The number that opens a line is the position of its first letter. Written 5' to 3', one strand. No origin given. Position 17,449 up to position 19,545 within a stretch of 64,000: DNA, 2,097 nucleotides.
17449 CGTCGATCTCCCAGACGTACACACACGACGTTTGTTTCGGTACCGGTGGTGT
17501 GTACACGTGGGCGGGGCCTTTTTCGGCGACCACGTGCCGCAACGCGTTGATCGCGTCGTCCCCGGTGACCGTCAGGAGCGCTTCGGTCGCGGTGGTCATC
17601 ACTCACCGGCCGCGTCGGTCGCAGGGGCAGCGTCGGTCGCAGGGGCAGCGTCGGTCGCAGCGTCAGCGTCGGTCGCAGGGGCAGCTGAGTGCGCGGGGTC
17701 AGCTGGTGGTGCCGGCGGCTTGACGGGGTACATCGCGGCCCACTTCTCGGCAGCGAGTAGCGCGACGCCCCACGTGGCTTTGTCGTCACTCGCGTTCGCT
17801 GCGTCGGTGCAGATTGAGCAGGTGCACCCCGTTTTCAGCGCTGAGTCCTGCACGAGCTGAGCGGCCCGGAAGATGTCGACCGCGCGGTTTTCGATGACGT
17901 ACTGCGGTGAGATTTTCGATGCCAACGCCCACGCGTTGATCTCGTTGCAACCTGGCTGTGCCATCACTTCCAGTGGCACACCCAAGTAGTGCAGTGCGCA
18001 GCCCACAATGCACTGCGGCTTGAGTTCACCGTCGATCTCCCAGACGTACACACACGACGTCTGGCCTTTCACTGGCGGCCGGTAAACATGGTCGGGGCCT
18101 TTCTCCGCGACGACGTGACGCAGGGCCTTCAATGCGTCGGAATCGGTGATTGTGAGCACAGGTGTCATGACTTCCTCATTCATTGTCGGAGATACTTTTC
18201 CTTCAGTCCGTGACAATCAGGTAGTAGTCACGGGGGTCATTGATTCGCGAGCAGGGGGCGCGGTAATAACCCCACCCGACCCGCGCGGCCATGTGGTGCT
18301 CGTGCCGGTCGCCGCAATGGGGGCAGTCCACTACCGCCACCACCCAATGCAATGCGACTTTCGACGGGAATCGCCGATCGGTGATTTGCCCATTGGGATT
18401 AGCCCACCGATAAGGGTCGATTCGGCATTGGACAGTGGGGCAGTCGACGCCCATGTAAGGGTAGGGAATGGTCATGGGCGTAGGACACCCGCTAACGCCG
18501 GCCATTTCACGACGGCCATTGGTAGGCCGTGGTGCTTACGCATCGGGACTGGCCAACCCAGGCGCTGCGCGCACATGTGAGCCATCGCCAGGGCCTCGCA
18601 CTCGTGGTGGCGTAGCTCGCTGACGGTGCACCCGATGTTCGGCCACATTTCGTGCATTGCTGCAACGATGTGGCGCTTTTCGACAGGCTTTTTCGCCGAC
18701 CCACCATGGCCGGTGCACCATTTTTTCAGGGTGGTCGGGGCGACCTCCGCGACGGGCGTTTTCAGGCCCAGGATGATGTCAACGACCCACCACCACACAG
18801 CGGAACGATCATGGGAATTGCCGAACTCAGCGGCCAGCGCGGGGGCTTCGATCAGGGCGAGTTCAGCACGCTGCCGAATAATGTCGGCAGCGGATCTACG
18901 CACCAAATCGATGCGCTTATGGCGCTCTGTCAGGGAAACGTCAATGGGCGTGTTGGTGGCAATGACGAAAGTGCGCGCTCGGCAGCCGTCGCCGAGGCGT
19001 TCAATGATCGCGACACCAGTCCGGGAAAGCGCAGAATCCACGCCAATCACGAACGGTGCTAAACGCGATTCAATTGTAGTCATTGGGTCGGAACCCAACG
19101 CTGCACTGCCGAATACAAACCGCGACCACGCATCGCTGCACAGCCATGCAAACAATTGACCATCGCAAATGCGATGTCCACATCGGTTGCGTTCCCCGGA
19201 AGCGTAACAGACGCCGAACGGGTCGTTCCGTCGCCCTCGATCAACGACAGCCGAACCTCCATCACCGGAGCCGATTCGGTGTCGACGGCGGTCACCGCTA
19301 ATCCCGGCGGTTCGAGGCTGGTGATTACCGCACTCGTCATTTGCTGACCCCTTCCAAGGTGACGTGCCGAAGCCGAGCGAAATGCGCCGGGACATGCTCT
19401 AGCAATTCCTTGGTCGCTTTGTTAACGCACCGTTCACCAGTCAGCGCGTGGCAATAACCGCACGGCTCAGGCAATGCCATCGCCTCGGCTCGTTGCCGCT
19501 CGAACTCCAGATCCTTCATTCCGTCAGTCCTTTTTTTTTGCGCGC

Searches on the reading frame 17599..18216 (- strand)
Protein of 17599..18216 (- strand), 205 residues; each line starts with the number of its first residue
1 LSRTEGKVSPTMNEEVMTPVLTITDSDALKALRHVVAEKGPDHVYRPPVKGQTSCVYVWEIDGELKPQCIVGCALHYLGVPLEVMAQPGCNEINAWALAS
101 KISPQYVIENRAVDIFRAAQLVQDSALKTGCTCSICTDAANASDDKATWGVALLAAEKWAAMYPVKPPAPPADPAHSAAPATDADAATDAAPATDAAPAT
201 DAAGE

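Call 61: search_protein_families(library=phrogs, proteins=[window:17599-18216:-], max_evalue=0.001)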
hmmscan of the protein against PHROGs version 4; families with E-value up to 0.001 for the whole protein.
window:17599-18216:- (205 aa): 1 family
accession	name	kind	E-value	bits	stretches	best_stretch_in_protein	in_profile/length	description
phrog_572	-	unknown function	6.5e-13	49.9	1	23-125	5-108/127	-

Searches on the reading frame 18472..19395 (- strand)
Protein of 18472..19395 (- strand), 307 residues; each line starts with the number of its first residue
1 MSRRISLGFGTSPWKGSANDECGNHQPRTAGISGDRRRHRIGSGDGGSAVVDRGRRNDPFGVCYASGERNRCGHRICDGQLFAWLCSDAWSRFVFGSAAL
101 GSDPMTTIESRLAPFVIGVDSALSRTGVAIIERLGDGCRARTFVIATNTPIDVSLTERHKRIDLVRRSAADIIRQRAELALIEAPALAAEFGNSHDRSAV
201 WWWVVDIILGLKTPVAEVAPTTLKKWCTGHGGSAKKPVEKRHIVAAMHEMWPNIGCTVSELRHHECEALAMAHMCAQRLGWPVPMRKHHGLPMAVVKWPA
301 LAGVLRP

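Call 17: search_protein_families(library=phrogs, proteins=[window:18472-19395:-], max_evalue=0.001)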
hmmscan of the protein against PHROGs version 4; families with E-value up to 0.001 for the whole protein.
window:18472-19395:- (307 aa): 2 families
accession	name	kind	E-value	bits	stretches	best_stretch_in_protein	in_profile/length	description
phrog_159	-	DNA, RNA and nucleotide metabolism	2.3e-27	96.9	1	113-301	87-279/330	RuvC-like Holliday junction resolvase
phrog_1770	-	DNA, RNA and nucleotide metabolism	3.1e-05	25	1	116-279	6-151/158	Holliday junction resolvase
